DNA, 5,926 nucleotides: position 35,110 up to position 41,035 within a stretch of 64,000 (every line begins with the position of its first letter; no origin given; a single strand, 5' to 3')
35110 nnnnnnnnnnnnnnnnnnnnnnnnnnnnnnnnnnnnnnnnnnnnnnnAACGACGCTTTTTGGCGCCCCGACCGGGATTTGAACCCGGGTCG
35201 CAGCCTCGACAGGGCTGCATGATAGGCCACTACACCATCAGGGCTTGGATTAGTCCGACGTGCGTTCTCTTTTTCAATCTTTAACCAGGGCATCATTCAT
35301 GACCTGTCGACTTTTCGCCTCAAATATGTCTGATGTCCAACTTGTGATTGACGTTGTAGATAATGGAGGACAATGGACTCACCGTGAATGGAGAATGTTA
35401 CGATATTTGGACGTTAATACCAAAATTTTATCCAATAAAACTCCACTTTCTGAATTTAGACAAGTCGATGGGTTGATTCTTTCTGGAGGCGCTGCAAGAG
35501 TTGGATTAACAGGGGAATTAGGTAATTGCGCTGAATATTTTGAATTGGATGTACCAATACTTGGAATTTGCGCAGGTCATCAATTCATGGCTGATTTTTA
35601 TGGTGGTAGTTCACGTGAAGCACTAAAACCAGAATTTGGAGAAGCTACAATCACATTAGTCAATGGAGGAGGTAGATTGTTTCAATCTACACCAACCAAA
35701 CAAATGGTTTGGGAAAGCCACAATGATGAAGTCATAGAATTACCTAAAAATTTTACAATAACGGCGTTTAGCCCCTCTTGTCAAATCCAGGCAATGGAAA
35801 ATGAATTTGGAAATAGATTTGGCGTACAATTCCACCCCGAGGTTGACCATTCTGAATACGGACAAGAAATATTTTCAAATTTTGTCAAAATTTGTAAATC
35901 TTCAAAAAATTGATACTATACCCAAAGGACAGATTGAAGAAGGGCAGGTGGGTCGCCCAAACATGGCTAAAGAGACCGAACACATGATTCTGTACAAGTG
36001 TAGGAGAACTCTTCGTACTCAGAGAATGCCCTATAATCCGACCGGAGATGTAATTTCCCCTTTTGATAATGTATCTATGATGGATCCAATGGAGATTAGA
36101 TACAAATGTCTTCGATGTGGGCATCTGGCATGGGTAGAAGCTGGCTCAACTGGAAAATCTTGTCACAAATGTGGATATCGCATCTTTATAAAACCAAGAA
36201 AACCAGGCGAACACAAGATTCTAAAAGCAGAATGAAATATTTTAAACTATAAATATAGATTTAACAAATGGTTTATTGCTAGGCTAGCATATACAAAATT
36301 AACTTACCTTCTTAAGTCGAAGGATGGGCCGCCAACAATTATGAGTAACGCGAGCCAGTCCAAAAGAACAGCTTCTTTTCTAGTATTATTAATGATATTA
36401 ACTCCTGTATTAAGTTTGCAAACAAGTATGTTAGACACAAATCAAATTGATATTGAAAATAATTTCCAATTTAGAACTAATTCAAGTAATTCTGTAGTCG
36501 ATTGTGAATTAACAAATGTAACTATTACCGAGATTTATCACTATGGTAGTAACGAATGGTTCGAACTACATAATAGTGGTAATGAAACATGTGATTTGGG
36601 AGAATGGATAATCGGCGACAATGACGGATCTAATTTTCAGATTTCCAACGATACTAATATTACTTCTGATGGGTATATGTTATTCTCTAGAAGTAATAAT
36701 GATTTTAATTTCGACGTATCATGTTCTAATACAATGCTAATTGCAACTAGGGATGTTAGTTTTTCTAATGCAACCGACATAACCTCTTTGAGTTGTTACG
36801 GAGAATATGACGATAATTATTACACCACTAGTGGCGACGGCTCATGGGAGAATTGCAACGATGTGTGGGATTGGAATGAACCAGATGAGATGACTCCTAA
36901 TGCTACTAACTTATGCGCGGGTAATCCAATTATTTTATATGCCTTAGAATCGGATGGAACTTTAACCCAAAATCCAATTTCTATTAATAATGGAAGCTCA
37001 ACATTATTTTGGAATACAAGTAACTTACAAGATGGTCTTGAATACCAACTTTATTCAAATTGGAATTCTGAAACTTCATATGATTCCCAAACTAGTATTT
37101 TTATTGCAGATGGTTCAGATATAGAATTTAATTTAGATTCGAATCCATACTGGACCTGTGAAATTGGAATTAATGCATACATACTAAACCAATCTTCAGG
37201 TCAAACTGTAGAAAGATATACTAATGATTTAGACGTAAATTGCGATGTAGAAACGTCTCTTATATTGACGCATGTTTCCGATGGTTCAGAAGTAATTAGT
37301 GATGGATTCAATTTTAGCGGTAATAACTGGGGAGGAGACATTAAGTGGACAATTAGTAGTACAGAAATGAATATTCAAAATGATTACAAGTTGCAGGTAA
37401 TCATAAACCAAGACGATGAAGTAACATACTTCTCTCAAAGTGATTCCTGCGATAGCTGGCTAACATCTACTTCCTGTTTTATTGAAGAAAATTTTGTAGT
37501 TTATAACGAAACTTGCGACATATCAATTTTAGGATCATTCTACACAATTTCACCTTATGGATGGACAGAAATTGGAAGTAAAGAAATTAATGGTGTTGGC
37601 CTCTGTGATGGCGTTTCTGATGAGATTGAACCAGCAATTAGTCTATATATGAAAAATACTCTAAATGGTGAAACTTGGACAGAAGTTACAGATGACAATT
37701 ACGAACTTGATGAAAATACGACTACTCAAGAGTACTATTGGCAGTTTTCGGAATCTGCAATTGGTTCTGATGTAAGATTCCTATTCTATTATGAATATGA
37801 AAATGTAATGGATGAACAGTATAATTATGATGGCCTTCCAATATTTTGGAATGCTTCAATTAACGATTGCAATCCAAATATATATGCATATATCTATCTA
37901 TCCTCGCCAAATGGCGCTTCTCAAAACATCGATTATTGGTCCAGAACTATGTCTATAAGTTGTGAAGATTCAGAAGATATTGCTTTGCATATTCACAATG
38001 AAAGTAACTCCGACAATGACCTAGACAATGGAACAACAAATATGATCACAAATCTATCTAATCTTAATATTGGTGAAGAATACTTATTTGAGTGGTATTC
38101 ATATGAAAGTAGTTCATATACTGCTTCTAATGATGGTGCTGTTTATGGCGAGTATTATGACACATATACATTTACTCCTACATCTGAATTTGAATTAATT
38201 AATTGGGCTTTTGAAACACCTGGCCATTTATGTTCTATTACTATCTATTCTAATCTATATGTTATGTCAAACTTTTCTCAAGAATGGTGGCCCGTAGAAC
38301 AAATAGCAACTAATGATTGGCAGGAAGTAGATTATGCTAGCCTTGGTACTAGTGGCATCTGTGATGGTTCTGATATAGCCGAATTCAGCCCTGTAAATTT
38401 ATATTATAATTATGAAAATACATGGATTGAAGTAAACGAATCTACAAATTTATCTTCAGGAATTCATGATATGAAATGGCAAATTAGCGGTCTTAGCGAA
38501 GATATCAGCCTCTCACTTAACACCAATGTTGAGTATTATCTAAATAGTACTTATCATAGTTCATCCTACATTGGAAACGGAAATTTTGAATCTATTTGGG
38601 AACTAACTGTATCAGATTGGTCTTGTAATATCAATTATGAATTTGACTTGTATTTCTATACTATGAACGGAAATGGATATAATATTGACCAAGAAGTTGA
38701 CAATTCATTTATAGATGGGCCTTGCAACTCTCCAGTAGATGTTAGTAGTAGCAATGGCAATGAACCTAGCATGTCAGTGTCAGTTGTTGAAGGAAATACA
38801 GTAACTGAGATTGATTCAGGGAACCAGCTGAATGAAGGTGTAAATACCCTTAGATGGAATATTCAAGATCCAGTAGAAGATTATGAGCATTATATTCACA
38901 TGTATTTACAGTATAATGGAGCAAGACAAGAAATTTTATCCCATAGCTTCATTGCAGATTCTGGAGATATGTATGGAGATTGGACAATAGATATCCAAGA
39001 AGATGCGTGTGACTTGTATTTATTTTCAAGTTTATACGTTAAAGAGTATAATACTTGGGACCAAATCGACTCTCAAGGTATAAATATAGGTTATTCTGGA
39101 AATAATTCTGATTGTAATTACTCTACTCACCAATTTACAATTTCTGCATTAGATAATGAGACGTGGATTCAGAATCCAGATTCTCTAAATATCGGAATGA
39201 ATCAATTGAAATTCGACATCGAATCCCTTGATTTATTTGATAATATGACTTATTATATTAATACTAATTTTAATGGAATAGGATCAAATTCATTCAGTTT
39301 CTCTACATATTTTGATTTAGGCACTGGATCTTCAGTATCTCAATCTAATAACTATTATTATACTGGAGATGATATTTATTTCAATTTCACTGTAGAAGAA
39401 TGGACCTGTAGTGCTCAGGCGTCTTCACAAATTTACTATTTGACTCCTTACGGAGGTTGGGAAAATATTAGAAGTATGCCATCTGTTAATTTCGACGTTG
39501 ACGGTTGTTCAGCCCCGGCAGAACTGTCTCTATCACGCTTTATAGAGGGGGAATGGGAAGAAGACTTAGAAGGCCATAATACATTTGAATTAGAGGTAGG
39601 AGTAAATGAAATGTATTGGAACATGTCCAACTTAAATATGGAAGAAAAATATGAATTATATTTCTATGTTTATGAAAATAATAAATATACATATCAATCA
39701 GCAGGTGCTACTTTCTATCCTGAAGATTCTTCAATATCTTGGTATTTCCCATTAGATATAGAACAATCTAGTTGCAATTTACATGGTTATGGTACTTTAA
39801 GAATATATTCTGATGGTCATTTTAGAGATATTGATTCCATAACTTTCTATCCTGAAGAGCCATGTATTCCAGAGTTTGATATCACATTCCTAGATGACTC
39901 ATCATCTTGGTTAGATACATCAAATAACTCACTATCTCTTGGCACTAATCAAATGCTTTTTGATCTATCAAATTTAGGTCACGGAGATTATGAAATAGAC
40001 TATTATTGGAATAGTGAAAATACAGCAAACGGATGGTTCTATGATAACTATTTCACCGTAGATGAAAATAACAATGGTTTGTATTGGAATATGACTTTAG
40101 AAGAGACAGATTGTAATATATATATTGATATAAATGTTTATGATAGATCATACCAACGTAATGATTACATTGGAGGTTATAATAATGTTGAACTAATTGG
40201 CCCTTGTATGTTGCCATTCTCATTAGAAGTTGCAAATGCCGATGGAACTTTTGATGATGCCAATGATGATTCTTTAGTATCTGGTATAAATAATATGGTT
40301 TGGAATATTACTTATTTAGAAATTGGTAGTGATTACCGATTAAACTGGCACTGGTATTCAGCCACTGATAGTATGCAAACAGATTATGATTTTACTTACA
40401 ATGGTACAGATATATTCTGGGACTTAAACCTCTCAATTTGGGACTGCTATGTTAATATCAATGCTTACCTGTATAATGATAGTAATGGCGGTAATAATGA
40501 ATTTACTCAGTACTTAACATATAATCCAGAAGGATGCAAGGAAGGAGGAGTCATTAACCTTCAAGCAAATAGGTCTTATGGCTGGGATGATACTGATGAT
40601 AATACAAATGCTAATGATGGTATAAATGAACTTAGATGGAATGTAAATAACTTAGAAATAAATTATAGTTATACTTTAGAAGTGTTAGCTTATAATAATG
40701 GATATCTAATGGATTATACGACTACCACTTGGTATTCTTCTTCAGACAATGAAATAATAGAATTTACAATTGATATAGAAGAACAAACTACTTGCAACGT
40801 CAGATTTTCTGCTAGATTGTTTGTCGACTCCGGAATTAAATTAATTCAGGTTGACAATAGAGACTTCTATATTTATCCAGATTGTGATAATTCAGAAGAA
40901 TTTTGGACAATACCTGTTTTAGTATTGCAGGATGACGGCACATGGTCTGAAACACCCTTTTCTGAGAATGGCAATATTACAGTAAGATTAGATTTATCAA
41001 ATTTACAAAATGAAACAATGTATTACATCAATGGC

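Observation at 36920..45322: About 22 tandem copies of an unrecognised ~120-aa two-cysteine module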

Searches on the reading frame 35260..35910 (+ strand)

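Call 31: search_protein_families(library=pfam, proteins=[window:35260-35910:+], max_evalue=0.001)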
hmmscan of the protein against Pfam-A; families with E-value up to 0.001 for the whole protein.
window:35260-35910:+ (217 aa): 2 families
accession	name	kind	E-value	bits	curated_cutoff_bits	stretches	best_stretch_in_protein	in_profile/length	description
PF00117.34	GATase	-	7.6e-39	133.8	22.8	1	32-210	2-188/190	Glutamine amidotransferase class-I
PF07722.19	Peptidase_C26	-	3.1e-11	43.9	20.5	1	92-194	100-219/219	Peptidase C26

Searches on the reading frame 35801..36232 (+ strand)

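Call 31: search_protein_families(library=pfam, proteins=[window:35801-36232:+], max_evalue=0.001)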
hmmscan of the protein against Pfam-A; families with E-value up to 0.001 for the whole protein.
window:35801-36232:+ (144 aa): 0 families

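Call 82: search_protein_families(library=ncbifam, proteins=[window:35801-36232:+], max_evalue=0.01)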
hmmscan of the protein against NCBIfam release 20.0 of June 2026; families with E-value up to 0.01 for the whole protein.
window:35801-36232:+ (144 aa): 3 families
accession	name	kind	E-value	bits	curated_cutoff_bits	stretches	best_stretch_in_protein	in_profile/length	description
NF001605.0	PRK00398.1-2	equivalog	1.8e-07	30.9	63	1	101-143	2-42/43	DNA-directed RNA polymerase subunit P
NF001606.0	PRK00398.1-3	equivalog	0.0002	21.1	72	1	100-140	2-40/44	DNA-directed RNA polymerase subunit P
NF001608.0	PRK00398.1-6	equivalog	0.0038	17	84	1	100-133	3-36/46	DNA-directed RNA polymerase subunit P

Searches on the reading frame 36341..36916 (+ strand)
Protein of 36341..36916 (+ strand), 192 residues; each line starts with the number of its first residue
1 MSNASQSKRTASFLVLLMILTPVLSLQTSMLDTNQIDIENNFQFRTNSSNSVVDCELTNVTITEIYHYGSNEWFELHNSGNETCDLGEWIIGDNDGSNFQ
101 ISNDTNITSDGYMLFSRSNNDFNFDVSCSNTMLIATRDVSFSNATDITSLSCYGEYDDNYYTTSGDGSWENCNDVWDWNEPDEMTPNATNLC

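Call 58: search_protein_families(library=ncbifam, proteins=[window:36341-36916:+], max_evalue=10)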
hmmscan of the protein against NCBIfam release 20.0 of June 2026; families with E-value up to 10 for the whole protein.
window:36341-36916:+ (192 aa): 0 families

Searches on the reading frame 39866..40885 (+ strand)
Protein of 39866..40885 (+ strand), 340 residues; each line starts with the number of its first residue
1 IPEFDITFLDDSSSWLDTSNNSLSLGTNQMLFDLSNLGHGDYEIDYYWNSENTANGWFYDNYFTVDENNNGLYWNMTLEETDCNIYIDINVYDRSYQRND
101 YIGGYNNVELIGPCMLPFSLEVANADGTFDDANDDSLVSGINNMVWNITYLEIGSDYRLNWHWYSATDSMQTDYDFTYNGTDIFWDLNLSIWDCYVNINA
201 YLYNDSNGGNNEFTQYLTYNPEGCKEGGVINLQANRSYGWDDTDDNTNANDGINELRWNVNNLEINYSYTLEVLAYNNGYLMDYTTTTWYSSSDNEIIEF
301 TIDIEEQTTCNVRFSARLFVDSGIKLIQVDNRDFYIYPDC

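Call 45: predict_structure(alignment_id=A4)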
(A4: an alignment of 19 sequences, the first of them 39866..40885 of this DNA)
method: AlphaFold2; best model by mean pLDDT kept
length: 340 residues; sequences in the alignment: 19
mean_pLDDT: 79.5   pTM: 0.60
mean pLDDT of the five models: 79.5, 76.6, 76.5, 76.0, 75.9
residues with pLDDT >= 90: 53; 70-90: 224; 50-70: 49; < 50: 14
segments of 3 or more residues with pLDDT < 50: 12-15, 236-244
pLDDT, mean of each block of 10 residues (from residue 1): 63 50 80 83 86 67 78 83 84 83 84 83 81 83 89 89 89 90 90 89 74 80 76 51 53 78 90 86 90 88 70 86 85 72
secondary structure, 60 per line:
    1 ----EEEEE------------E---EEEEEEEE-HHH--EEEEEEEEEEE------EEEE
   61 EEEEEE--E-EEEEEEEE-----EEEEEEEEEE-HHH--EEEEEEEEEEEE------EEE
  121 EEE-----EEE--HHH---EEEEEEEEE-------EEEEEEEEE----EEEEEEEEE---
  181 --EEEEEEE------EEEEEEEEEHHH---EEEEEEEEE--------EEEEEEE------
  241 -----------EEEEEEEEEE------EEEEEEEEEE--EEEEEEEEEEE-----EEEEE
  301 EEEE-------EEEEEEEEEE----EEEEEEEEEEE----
elements in order: E5-9 E26-33 E40-50 E57-66 E71-78 E84-93 E100-111 E118-123 E129-131 E140-148 E156-164 E169-177 E183-189 E196-204 E211-219 E228-234 E252-261 E268-277 E280-290 E296-304 E312-321 E326-336

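Call 71: fold_search(model_id=the predicted structure, library=pdb)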
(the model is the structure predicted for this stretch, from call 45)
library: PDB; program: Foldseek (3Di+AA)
matches with E <= 10: 1880; with E <= 0.001: 282
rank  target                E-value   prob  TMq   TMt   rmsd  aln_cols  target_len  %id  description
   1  8ayh_C                8.6e-09  1.00  0.25  0.15  15.1       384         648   11  Structure of Complement C5 in Complex with small molecule inhibitor and CVF (released 2022-12-21)
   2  6xay_C                1.1e-08  1.00  0.24  0.28  20.4       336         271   10  Structure of a fragment of human fibronectin containing the 10th, 11th and 12th type III domains (released 2021-06-09)
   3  7q61_A                1.5e-08  1.00  0.23  0.11  14.3       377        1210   11  Structure of TEV conjugated A2ML1 (A2ML1-TC) (released 2022-04-20)
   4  7q60                  1.9e-08  1.00  0.23  0.11  14.6       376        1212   10  Structure of TEV cleaved A2ML1 (A2ML1-TE) (released 2022-04-20)
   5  2q7n_A                2.3e-08  1.00  0.24  0.18  25.4       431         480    9  Crystal structure of Leukemia inhibitory factor in complex with LIF receptor (domains 1-5) (released 2007-07-31)
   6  8cml_E                2.7e-08  1.00  0.24  0.14  15.4       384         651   10  Cryo-EM structure of complement C5 in complex with nanobodies UNbC5-1 and UNbC5-2 (released 2023-09-27)
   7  5hcc_B                3.3e-08  1.00  0.22  0.15  15.6       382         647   11  Ternary complex of human Complement C5 with Ornithodoros moubata OmCI and Dermacentor andersoni RaCI3. (released 2016-03-30)
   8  9u61_E                3.7e-08  1.00  0.22  0.09  15.4       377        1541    8  CP/MBL pathways C3 convertase C4b2a and C3 complex (released 2026-01-14)
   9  7b2m_A                3.7e-08  1.00  0.22  0.15  15.6       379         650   10  Cryo-EM structure of complement C4b in complex with nanobody E3 (released 2022-03-02)
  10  9fx2                  4.7e-08  1.00  0.24  0.11  14.0       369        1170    8  Structure of methylamine activated CD109 (released 2025-03-19)
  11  7q62_A                8.2e-08  1.00  0.23  0.10  14.9       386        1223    9  Structure of TEV cleaved A2ML1 dimer (A2ML1-TT dimer) (released 2022-04-20)
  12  7q62_B                9.6e-08  1.00  0.24  0.13  15.0       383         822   10  Structure of TEV cleaved A2ML1 dimer (A2ML1-TT dimer) (released 2022-04-20)
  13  5jpm_A                1.1e-07  1.00  0.25  0.17  15.9       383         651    9  Structure of the complex of human complement C4 with MASP-2 rebuilt using iMDFF (released 2016-08-10)
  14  7q1y_A                1.3e-07  1.00  0.25  0.09  15.3       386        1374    9  X-ray structure of human A2ML1 (released 2022-04-20)
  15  5e55_B                1.6e-07  1.00  0.20  0.22  15.4       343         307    9  Crystal structure of mouse CNTN6 FN1-FN3 domains (released 2016-08-31)
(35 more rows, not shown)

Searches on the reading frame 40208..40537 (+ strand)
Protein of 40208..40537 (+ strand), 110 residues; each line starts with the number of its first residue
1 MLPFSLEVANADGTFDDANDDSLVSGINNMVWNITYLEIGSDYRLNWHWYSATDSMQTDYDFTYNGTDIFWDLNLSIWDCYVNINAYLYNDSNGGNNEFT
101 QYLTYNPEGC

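Call 9: find_homologous_proteins(query=A1, max_evalue=0.001)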
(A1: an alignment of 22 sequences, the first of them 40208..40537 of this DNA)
Query A1 (22 sequences): 110 candidates shared short words with the query, none scored E <= 0.001.

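Call 10: search_solved_structures(query=A1, max_evalue=10)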
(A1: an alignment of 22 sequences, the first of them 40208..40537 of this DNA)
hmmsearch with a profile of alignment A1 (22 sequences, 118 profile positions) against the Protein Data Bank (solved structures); distinct sequences matched with E-value up to 10: 9.
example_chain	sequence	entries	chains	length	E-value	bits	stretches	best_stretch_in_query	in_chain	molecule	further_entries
8q6t_I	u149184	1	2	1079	0.022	18.2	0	30-58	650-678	Titin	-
8g4l_bm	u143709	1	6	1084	0.29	14.6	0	33-58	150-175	Titin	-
9trk_A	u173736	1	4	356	0.31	14.5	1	16-53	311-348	histidine kinase,Gcn4p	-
7bgh_A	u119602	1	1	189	0.64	13.5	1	23-75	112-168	Outer envelope pore protein 21, chloroplastic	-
3lpw_A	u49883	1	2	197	0.73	13.3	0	32-58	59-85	A77-A78 domain from Titin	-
9trj_A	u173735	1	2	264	0.82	13.1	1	16-53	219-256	histidine kinase,Gcn4p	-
4jmg_A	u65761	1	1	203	0.85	13.1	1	32-68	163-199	Clamp Ptpn11_pY580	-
4d94_A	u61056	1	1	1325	5.6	10.4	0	24-54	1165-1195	Thioester-containing protein 1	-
2pn5_A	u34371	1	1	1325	5.7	10.4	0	24-54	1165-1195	Thioester-containing protein I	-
